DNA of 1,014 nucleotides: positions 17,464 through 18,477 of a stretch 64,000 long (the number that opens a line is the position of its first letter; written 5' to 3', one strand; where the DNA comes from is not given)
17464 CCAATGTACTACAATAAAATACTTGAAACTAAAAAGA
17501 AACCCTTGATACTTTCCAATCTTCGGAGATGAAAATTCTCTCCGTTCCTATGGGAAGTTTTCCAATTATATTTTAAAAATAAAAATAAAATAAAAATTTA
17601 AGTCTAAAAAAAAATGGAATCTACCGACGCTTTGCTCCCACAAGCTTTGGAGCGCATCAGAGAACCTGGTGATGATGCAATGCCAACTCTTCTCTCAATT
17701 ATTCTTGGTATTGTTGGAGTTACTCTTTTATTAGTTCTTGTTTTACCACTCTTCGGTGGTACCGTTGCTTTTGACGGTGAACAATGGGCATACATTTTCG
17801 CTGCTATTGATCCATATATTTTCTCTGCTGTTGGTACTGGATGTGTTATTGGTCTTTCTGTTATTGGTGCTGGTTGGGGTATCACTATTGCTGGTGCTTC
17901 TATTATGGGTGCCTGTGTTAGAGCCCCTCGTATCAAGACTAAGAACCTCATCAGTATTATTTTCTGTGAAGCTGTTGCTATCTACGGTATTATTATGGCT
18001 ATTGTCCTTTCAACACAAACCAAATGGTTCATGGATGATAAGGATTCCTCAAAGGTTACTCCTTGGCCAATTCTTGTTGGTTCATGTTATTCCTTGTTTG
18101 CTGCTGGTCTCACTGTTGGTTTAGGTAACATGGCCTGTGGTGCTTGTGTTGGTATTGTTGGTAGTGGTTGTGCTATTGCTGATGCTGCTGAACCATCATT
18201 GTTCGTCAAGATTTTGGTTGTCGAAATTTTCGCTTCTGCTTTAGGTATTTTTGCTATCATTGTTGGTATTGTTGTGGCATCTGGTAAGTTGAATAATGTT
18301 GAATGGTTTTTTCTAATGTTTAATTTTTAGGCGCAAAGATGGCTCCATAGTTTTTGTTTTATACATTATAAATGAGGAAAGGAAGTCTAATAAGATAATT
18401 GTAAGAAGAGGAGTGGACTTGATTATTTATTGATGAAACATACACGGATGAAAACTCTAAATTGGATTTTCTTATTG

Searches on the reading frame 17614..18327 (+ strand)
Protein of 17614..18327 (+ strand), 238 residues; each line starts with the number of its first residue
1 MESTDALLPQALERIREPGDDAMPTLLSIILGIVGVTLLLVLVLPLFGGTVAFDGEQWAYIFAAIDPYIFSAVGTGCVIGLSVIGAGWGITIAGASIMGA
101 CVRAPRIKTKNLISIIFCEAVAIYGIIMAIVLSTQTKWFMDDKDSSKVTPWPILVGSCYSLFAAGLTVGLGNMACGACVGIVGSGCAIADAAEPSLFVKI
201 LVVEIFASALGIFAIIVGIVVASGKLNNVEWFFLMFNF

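Call 74: list_cluster_members(proteins=[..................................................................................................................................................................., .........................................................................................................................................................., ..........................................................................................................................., window:41140-41454:+, window:17614-18327:+, window:10960-12456:+, window:35068-36372:-, window:36484-37329:-, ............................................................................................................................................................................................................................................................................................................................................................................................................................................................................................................, window:15335-16312:+])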
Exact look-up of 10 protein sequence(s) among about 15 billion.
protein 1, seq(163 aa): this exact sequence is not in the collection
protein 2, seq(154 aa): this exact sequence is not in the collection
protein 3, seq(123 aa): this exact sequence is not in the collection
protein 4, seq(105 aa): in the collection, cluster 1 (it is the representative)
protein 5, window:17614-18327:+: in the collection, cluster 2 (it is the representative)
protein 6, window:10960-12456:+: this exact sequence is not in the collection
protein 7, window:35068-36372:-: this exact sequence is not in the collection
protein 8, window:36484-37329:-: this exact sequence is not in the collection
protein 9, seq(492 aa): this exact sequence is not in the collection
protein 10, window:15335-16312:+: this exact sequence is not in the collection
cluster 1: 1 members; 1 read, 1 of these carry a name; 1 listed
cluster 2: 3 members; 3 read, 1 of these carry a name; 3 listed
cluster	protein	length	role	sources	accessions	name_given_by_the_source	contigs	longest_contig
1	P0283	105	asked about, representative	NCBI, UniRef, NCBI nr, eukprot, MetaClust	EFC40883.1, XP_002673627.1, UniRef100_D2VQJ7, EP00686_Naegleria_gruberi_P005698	predicted protein [Naegleria gruberi] | protein-tyrosine-phosphatase n=1 Tax=Naegleria gruberi TaxID=5762 RepID=D2VQJ7_NAEGR | uncharacterized protein NAEGRDRAFT_71250 [Naegleria gruberi]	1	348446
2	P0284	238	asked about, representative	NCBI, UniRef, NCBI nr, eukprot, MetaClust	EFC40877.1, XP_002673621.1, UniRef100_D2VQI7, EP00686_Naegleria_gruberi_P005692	predicted protein [Naegleria gruberi] | Predicted protein n=1 Tax=Naegleria gruberi TaxID=5762 RepID=D2VQI7_NAEGR | uncharacterized protein NAEGRDRAFT_80877 [Naegleria gruberi]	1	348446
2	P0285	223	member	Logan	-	-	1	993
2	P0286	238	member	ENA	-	-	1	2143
